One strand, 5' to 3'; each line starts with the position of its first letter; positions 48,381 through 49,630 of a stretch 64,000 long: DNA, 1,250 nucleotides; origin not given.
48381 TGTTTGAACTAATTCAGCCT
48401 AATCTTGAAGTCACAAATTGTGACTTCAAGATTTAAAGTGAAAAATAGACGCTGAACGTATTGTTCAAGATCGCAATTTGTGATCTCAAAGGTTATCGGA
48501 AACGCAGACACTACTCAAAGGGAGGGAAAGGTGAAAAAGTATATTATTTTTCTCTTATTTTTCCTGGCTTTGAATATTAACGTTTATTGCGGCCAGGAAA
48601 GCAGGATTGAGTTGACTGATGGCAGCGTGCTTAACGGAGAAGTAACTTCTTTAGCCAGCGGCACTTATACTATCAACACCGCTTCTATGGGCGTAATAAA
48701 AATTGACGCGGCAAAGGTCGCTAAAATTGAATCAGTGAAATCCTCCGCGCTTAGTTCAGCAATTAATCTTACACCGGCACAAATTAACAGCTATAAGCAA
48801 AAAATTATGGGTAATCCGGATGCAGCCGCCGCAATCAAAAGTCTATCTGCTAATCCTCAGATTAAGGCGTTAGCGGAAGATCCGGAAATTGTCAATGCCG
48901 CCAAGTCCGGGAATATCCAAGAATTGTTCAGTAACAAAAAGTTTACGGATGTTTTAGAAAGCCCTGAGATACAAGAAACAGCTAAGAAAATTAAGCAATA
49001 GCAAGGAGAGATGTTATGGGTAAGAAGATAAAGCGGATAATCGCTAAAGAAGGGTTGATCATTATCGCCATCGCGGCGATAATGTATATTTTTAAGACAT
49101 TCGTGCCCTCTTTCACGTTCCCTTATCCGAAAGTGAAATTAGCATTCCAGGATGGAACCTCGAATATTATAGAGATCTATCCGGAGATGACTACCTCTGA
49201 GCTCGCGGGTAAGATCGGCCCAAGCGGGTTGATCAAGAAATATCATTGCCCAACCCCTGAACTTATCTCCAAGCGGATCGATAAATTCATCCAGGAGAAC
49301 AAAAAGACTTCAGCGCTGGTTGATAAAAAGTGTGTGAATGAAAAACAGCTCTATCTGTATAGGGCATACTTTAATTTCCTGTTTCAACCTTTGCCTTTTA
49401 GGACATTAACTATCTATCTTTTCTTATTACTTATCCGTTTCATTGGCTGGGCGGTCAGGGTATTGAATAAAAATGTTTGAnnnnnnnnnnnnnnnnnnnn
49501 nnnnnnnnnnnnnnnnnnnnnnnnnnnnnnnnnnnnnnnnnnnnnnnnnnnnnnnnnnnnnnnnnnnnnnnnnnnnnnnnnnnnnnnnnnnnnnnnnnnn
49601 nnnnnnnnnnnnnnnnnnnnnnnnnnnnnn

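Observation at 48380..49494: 19-bp direct duplication of the tgt start bracketing a 1.1-kb segment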

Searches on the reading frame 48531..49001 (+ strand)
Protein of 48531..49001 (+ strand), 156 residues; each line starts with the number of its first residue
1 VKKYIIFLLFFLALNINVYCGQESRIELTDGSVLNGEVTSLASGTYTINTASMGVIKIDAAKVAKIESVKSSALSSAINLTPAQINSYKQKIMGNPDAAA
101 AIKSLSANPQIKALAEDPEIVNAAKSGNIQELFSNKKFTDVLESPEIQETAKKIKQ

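Call 6: search_protein_families(library=pfam, proteins=[window:48531-49001:+], max_evalue=0.01)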
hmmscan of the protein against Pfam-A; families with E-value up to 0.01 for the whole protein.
window:48531-49001:+ (156 aa): 0 families

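Call 26: find_homologous_proteins(query=window:48531-48998:+)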
Query window:48531-48998:+ (156 aa): 20 proteins with E <= 0.001 among 125 candidates.
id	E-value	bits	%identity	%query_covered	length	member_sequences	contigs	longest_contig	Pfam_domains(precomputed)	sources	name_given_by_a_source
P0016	9.8e-90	316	100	100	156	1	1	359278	-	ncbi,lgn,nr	ncbi:MAG: hypothetical protein Q7K98_02015 [Candidatus Omnitrophota bacterium]|nr:hypothetical prote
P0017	3.2e-66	239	74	100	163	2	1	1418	-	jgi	jgi:hypothetical protein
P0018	5.7e-59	216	68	100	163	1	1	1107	-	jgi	-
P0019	6.2e-56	206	63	100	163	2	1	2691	-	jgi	jgi:hypothetical protein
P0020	7.7e-55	203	64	100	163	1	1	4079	-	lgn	-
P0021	2.0e-54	201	66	100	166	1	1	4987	-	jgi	-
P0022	2.9e-53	198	63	99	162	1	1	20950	-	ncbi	ncbi:MAG: hypothetical protein ABIH27_01890 [Candidatus Omnitrophota bacterium]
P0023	5.6e-45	171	57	94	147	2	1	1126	-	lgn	-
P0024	9.1e-44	167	52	100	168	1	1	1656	-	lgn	-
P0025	1.5e-42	163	54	100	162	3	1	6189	-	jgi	jgi:hypothetical protein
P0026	6.7e-42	161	52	100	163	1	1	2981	-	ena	-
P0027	1.2e-41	160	54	100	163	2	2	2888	-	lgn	-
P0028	1.4e-40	157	50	100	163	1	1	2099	-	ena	-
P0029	5.0e-39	152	49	100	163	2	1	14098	-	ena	-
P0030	5.6e-39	151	47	100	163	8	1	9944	-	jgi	-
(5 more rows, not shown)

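Call 33: find_encoding_contigs(protein=P0022, flank=8000, max_places=2)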
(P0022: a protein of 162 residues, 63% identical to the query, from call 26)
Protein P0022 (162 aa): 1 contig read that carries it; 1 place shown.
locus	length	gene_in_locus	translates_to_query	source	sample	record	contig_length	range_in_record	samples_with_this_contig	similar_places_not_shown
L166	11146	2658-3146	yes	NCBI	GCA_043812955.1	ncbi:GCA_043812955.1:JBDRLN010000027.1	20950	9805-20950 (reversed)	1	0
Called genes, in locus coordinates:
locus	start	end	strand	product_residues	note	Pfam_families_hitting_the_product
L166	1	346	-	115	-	PF00145:DNA_methylase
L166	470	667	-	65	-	PF12844:HTH_19, PF13560:HTH_31, PF13443:HTH_26, PF01381:HTH_3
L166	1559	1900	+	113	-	PF07238:PilZ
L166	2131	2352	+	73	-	-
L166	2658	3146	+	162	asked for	-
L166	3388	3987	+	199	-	-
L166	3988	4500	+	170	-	PF10962:DUF2764 (weak)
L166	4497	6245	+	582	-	PF02874:ATP-synt_ab_N, PF16886:ATP-synt_ab_Xtn, PF00006:ATP-synt_ab, PF22919:ATP-synt_VA_C (weak)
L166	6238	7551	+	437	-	PF02874:ATP-synt_ab_N, PF00006:ATP-synt_ab, PF22919:ATP-synt_VA_C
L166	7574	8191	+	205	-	PF01813:ATP-synt_D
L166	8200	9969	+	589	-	PF01496:V_ATPase_I (weak)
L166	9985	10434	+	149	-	PF00137:ATP-synt_C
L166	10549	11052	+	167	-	PF23477:zf_Tbcl_2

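Call 34: find_encoding_contigs(protein=P0029, flank=8000, max_places=2)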
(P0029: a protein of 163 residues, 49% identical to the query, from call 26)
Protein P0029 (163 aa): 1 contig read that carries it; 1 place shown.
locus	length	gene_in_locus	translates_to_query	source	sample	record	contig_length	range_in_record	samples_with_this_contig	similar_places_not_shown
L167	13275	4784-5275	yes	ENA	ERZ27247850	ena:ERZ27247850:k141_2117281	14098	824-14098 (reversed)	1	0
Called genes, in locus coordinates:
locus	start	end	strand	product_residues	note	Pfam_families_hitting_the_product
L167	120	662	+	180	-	PF00515:TPR_1, PF07719:TPR_2, PF13181:TPR_8 (faint), PF13431:TPR_17 (faint), PF13414:TPR_11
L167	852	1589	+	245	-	PF02535:Zip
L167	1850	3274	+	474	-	PF02585:PIG-L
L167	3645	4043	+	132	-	PF07883:Cupin_2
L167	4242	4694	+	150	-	-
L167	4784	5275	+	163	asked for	-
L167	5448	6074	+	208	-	PF00230:MIP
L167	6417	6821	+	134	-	PF07238:PilZ (weak)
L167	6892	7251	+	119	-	-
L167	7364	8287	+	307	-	PF13354:Beta-lactamase2, PF00768:Peptidase_S11 (weak)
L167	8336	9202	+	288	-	PF01842:ACT (weak), PF00551:Formyl_trans_N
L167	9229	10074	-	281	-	PF02401:LYTB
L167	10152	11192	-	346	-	PF00348:polyprenyl_synt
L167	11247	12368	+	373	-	PF01266:DAO (faint), PF07992:Pyr_redox_2, PF13450:NAD_binding_8 (faint), PF13454:NAD_binding_9 (faint), PF13738:Pyr_redox_3 (faint), PF00070:Pyr_redox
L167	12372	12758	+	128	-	PF07681:DoxX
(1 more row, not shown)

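Call 70: search_protein_families(library=ncbifam, proteins=[window:48531-49001:+], max_evalue=0.01)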
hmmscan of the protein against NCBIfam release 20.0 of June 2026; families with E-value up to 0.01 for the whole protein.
window:48531-49001:+ (156 aa): 0 families

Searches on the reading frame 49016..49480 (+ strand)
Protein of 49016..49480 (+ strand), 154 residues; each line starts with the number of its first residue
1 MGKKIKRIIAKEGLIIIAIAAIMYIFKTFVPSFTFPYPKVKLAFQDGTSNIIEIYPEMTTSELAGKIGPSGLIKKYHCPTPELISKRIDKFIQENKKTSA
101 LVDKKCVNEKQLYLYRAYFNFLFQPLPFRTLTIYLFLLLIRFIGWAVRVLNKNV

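Call 6: search_protein_families(library=pfam, proteins=[window:49016-49480:+], max_evalue=0.01)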
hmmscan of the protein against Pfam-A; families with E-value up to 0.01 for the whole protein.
window:49016-49480:+ (154 aa): 0 families

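Call 25: find_homologous_proteins(query=window:49016-49477:+)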
Query window:49016-49477:+ (154 aa): 15 proteins with E <= 0.001 among 80 candidates.
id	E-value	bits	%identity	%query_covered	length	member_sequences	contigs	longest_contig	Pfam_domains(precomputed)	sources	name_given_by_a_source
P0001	1.3e-95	335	100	100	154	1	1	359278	-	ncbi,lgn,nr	ncbi:MAG: hypothetical protein Q7K98_02020 [Candidatus Omnitrophota bacterium]|nr:hypothetical prote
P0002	4.8e-73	262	78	93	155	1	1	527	-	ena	-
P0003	2.3e-72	260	74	99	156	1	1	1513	-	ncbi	-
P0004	3.8e-70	253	77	100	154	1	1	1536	-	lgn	-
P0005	3.4e-69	249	74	97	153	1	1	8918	-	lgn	-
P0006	1.3e-68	248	77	97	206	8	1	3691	-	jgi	jgi:hypothetical protein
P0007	3.7e-66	240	71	97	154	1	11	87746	-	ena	-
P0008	1.7e-64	234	70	97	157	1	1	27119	-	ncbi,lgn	-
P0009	3.8e-63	230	71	97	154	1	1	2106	-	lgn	-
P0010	1.0e-62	228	69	95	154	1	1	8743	-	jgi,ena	-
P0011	6.9e-61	222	69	96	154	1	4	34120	-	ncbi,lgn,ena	-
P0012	3.6e-57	210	68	89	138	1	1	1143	-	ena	-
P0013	3.9e-55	204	64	98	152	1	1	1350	-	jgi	jgi:hypothetical protein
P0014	4.3e-54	200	64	99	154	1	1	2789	-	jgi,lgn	jgi:hypothetical protein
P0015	1.2e-53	199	63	99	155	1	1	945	-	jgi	jgi:hypothetical protein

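Call 27: find_encoding_contigs(protein=P0007, flank=8000, max_places=3)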
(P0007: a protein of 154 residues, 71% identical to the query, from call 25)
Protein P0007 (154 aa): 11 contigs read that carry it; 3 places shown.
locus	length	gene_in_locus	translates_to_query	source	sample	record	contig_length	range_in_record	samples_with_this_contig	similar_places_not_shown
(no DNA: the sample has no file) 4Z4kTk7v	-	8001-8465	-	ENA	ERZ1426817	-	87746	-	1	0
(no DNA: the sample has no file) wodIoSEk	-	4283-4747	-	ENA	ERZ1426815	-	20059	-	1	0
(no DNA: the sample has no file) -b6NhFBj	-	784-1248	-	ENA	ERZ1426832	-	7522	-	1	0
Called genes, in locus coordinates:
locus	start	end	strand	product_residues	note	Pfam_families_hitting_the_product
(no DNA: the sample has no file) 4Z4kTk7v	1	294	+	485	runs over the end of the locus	PF01139:RtcB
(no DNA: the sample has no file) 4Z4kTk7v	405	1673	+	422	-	PF02403:Seryl_tRNA_N, PF00587:tRNA-synt_2b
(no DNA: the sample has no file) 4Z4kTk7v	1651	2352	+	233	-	-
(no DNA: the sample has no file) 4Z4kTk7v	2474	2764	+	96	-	-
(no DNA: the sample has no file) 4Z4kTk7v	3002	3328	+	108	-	-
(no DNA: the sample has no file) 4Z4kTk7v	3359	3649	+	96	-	-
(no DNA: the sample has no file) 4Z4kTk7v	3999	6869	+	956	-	-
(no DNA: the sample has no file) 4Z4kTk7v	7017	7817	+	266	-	PF01145:Band_7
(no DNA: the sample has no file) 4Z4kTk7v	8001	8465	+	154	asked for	-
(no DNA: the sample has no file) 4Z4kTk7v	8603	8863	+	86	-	-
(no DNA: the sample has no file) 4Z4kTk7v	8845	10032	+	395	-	PF00089:Trypsin, PF13365:Trypsin_2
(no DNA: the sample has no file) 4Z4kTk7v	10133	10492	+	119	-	-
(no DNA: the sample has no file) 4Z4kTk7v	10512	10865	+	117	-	PF09685:MamF_MmsF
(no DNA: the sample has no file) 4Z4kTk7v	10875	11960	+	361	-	PF00512:HisKA (weak), PF02518:HATPase_c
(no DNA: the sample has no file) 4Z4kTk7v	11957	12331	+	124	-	PF00072:Response_reg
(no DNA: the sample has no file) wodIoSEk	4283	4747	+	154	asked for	-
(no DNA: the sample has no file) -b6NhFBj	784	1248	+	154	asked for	-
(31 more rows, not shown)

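Call 28: find_encoding_contigs(protein=P0008, flank=8000, max_places=2)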
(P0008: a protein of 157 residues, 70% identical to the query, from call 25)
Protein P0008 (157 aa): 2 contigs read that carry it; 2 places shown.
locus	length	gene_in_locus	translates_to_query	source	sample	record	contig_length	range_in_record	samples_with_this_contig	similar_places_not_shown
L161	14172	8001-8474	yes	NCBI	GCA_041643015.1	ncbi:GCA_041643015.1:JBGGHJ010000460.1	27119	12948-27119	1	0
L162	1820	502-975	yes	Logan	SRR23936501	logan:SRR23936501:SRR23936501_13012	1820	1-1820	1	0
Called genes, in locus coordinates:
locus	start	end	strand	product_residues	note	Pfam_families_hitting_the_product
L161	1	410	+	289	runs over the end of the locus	PF04166:PdxA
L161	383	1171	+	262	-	PF00398:RrnaAD, PF13649:Methyltransf_25 (weak)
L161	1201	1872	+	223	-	PF00072:Response_reg, PF00486:Trans_reg_C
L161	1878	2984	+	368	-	PF00989:PAS, PF13188:PAS_8 (faint), PF08448:PAS_4, PF13426:PAS_9 (weak), PF00512:HisKA, PF02518:HATPase_c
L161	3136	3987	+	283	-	PF12849:PBP_like_2, PF13531:SBP_bac_11, PF01547:SBP_bac_1, PF12727:PBP_like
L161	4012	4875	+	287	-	PF00528:BPD_transp_1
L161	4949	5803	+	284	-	PF00528:BPD_transp_1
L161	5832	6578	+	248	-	PF00005:ABC_tran, PF13304:AAA_21 (faint)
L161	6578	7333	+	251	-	PF05621:TniB (faint), PF02463:SMC_N (faint), PF13476:AAA_23 (weak), PF00005:ABC_tran, PF13304:AAA_21 (weak)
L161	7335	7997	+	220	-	PF01895:PhoU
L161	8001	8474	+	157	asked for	-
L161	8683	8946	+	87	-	PF04014:MazE_antitoxin (weak)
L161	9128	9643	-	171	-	PF10543:ORF6N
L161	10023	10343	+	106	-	PF06249:EutQ (faint), PF02311:AraC_binding (weak), PF07883:Cupin_2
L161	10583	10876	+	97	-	-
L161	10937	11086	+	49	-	-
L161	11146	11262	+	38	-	-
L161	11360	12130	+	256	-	PF06044:DpnI, PF17726:DpnI_C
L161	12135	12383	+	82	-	-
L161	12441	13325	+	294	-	-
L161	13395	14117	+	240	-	PF14337:Abi_alpha (weak)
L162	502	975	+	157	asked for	-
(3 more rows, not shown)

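Call 29: find_encoding_contigs(protein=P0011, flank=8000, max_places=2)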
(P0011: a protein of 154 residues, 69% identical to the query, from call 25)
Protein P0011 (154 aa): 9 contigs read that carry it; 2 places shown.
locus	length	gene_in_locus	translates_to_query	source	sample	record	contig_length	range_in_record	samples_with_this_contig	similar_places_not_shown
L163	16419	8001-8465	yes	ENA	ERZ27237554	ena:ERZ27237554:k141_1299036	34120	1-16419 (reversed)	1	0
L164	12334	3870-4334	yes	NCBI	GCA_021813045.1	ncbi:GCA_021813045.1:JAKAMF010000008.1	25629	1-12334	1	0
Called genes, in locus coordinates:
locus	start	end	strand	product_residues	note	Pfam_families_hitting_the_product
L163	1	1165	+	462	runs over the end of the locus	PF00672:HAMP, PF00989:PAS, PF13188:PAS_8, PF08448:PAS_4, PF13426:PAS_9 (weak), PF00512:HisKA, PF02518:HATPase_c, PF13589:HATPase_c_3 (weak)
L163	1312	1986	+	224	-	PF10677:DUF2490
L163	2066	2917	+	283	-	PF12849:PBP_like_2, PF13531:SBP_bac_11, PF01547:SBP_bac_1, PF12727:PBP_like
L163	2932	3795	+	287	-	PF00528:BPD_transp_1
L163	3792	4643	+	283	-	PF00528:BPD_transp_1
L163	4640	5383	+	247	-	PF00005:ABC_tran, PF13304:AAA_21 (faint)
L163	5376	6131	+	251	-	PF02463:SMC_N (faint), PF05621:TniB (faint), PF00005:ABC_tran, PF13401:AAA_22 (weak), PF13304:AAA_21 (weak)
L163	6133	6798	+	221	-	PF01895:PhoU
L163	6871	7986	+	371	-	PF02275:CBAH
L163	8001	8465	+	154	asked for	-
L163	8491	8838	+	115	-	PF09685:MamF_MmsF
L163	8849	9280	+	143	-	-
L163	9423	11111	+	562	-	PF00999:Na_H_Exchanger, PF00571:CBS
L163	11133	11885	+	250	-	PF03306:AAL_decarboxy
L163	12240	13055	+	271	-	-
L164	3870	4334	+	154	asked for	-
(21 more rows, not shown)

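Call 31: find_encoding_contigs(protein=P0001, flank=10000, max_places=3)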
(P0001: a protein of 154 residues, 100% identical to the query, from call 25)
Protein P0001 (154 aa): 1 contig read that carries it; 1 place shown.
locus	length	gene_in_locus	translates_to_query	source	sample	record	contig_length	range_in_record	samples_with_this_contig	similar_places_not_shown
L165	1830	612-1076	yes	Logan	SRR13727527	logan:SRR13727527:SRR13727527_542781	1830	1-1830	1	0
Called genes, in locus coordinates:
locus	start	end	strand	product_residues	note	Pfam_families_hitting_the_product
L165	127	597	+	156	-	-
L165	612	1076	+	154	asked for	-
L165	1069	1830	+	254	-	?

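Call 38: find_encoding_contigs(protein=P0005, flank=9000, max_places=2)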
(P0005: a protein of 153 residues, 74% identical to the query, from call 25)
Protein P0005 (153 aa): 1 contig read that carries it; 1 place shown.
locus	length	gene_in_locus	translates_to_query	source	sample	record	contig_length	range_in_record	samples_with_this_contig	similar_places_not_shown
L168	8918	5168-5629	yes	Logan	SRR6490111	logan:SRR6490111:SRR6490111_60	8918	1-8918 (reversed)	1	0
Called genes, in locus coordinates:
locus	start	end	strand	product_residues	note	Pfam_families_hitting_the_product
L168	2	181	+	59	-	?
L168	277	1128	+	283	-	PF12849:PBP_like_2, PF13531:SBP_bac_11, PF01547:SBP_bac_1, PF12727:PBP_like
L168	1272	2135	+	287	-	PF00528:BPD_transp_1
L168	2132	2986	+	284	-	PF00528:BPD_transp_1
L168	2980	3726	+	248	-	PF00005:ABC_tran, PF13304:AAA_21 (faint)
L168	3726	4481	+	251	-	PF05621:TniB (faint), PF02463:SMC_N (faint), PF13175:AAA_15 (faint), PF13476:AAA_23 (faint), PF00005:ABC_tran, PF13304:AAA_21 (weak)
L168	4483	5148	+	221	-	PF01895:PhoU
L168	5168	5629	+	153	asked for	-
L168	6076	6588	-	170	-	PF10543:ORF6N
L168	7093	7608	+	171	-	PF10543:ORF6N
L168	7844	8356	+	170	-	PF03783:CsgG (weak)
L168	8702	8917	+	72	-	?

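Call 39: find_encoding_contigs(protein=P0006, flank=5000, max_places=3)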
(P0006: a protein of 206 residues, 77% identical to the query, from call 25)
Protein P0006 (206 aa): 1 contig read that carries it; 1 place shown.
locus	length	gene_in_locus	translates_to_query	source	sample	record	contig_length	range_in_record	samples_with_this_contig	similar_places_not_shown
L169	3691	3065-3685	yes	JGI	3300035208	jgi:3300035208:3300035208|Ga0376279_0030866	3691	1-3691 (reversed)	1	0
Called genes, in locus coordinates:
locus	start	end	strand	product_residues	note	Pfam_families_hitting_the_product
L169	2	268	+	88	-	?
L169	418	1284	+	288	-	-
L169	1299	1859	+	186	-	-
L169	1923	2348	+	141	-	PF07963:N_methyl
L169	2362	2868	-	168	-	PF10543:ORF6N, PF09669:Phage_pRha (faint)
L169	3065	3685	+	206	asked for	-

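Call 43: find_encoding_contigs(protein=P0004, flank=3000, max_places=2)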
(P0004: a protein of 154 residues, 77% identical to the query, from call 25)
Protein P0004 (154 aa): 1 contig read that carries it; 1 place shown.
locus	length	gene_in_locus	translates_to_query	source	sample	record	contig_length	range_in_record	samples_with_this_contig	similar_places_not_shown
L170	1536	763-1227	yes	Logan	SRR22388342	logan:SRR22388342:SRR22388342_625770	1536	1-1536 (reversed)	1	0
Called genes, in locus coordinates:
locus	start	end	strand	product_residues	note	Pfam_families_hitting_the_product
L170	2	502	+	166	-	?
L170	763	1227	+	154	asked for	-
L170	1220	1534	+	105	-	?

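Call 44: find_encoding_contigs(protein=P0003, flank=3000, max_places=2)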
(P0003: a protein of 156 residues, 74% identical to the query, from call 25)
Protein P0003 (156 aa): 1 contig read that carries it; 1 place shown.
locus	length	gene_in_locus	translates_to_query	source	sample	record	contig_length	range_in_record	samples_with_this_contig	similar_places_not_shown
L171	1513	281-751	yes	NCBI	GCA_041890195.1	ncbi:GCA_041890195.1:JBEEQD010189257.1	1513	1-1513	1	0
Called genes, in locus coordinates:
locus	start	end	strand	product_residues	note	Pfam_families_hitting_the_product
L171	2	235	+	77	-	?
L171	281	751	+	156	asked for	-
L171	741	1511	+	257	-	?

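Call 70: search_protein_families(library=ncbifam, proteins=[window:49016-49480:+, L170:17-502:+], max_evalue=0.01)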
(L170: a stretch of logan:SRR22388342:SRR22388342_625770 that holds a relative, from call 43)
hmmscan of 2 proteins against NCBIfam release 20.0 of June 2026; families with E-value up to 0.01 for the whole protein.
window:49016-49480:+ (154 aa): 0 families

L170:17-502:+ (161 aa): 2 families
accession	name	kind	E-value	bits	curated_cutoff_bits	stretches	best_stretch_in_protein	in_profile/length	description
NF047646.1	REP_Tyr_transpos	equivalog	8.4e-24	84.1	80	1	1-128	11-146/146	REP-associated tyrosine transposase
NF033573.1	transpos_IS200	equivalog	1.6e-06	28.4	55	1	2-91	13-102/126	IS200/IS605 family transposase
